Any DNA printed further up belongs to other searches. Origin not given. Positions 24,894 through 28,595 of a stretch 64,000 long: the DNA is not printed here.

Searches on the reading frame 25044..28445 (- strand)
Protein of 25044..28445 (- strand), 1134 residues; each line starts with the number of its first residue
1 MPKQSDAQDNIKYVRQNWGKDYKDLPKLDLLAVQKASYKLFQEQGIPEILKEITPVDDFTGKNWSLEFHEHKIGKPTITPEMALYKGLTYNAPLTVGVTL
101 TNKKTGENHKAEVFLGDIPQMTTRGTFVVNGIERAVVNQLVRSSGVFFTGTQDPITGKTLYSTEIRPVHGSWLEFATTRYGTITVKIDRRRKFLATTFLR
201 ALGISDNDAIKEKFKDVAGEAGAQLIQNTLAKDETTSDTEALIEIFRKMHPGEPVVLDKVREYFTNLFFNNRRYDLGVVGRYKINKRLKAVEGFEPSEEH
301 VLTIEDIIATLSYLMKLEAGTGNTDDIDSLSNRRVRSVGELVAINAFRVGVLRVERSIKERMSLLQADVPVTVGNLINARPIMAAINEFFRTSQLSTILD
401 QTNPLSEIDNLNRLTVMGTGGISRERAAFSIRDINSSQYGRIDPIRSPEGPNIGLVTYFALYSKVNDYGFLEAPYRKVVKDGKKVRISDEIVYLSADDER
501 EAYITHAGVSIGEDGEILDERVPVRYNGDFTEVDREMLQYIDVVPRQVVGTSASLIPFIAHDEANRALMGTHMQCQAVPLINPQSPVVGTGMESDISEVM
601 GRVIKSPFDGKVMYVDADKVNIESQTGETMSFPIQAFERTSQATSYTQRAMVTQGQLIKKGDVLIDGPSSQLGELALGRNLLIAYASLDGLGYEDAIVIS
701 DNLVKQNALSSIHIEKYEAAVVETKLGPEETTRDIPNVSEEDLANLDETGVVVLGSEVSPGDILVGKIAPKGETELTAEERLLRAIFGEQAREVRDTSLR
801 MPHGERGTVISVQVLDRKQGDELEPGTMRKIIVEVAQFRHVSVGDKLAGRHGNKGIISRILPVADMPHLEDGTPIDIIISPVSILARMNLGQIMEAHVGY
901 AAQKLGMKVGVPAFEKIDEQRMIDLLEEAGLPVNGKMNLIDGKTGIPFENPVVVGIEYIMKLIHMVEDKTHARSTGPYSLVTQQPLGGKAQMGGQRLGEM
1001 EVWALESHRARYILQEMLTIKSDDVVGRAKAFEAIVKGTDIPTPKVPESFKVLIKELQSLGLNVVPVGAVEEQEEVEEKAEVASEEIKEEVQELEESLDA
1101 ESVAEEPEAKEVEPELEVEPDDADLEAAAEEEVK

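Call 55: search_protein_families(library=pfam, proteins=[P0252, P0239], max_evalue=0.1)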
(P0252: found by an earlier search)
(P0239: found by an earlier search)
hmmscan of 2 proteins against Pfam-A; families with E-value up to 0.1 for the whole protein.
P0252 (1248 aa): 1 family
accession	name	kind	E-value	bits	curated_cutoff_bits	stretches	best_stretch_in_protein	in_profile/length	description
PF17969.6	Ldt_C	-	1.8e-05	25.7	26.8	2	1025-1074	1-49/67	L,D-transpeptidase C-terminal domain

P0239 (1427 aa): 36 families (the best 25 are shown)
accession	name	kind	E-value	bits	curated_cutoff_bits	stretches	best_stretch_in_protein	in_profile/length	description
PF07724.20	AAA_2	-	2.6e-69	232.9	27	1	599-776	1-166/166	AAA domain (Cdc48 subfamily)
PF17871.7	AAA_lid_9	-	2.8e-25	88.7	22.8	1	459-523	1-65/104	AAA lid domain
PF00004.35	AAA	-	4e-23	82.7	21.2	2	321-434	2-111/131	ATPase family associated with various cellular activities (AAA)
PF10431.15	ClpB_D2-small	-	5.7e-23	81.2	21.9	1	782-862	1-81/81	C-terminal, D2-small domain, of ClpB protein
PF07728.20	AAA_5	-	8e-21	74.9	22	2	604-725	2-125/139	AAA domain (dynein-related subfamily)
PF13401.12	AAA_22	-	4e-13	50.3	27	2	315-408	3-99/130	AAA domain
PF13191.12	AAA_16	-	4e-09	37.6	32.6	1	298-399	2-142/167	AAA ATPase domain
PF13173.12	AAA_14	-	1.3e-06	28.9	27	1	321-401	6-74/129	AAA domain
PF00158.32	Sigma54_activat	-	2.3e-06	27.8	20.2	1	602-720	23-140/168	Sigma-54 interaction domain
PF05729.18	NACHT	-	4.1e-06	27.2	26.7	1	321-358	4-40/167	NACHT domain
PF20720.3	nSTAND3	-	5.2e-06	26.7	27.2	1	316-343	16-43/155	Novel STAND NTPase 3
PF02861.25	Clp_N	-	7.3e-06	26.5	20.7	1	148-195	1-50/53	Clp amino terminal domain, pathogenicity island component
PF13238.12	AAA_18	-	1.3e-05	26.1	29.4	0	607-642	4-33/128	AAA domain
PF01695.23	IstB_IS21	-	2.4e-05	24.4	24.1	0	305-380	80-151/238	IstB-like ATP binding protein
PF01637.24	ATPase_2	-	2.5e-05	24.6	33.2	0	301-341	4-44/225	ATPase domain predominantly from Archaea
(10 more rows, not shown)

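Call 90: search_protein_families(library=ncbifam, proteins=[P0239, P0252], max_evalue=0.001)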
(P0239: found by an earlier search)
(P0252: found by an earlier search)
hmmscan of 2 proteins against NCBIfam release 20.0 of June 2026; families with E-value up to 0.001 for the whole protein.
P0239 (1427 aa): 19 families
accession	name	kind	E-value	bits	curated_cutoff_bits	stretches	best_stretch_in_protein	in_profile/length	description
TIGR03346.1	chaperone_ClpB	equivalog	1.7e-264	880.2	1232.1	2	533-871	527-852/853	ATP-dependent chaperone ClpB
NF008118.0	PRK10865.1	equivalog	1e-222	741.6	1417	2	534-867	531-851/857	ATP-dependent chaperone ClpB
TIGR02639.1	ClpA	equivalog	9.4e-211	701.8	993.15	1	140-862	4-732/734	ATP-dependent Clp protease ATP-binding subunit ClpA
TIGR03345.1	VI_ClpV1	equivalog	4.5e-198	660.4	884.95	2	139-522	3-414/852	type VI secretion system ATPase TssH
NF033606.1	heat_AAA_ClpK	exception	2.2e-197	658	1900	2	526-877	568-911/949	heat shock survival AAA family ATPase ClpK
NF033607.0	disagg_AAA_ClpG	exception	4.2e-195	650.4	1900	2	532-880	553-891/932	AAA family protein disaggregase ClpG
NF008263.0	PRK11034.1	equivalog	9.7e-161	536.2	1350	1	254-874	127-745/758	ATP-dependent Clp protease ATP-binding subunit ClpA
NF003745.1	PRK05342.1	equivalog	1.7e-11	43.7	359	1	751-843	281-378/418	ATP-dependent Clp protease ATP-binding subunit ClpX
TIGR03922.1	T7SS_EccA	equivalog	3.7e-08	32.4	466.65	1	316-409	311-395/557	type VII secretion AAA-ATPase EccA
NF001679.0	PRK00440.1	equivalog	2.2e-06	27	303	0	599-629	37-67/322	replication factor C small subunit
NF038214.1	IS21_help_AAA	equivalog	1.6e-05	24.7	200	0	316-343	89-116/232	IS21-like element helper ATPase IstB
NF047784.1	MadB_ATPase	equivalog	0.00014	21.2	475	0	605-628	37-59/298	MadB family AAA-type ATPase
NF009067.0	PRK12402.1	equivalog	0.00016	20.7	317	0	287-350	6-69/340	replication factor C small subunit 2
NF010248.0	PRK13695.1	equivalog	0.00025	20.8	156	0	321-343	7-35/180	NTPase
NF006616.1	PRK09183.1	subfamily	0.0003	20.1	300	0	315-400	98-173/253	IS21-like element helper ATPase IstB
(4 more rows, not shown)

P0252 (1248 aa): 1 family
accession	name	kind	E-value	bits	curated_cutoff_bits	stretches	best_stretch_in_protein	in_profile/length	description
NF007612.0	PRK10260.1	equivalog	0.0004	19.5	583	0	1015-1072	227-285/306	L,D-transpeptidase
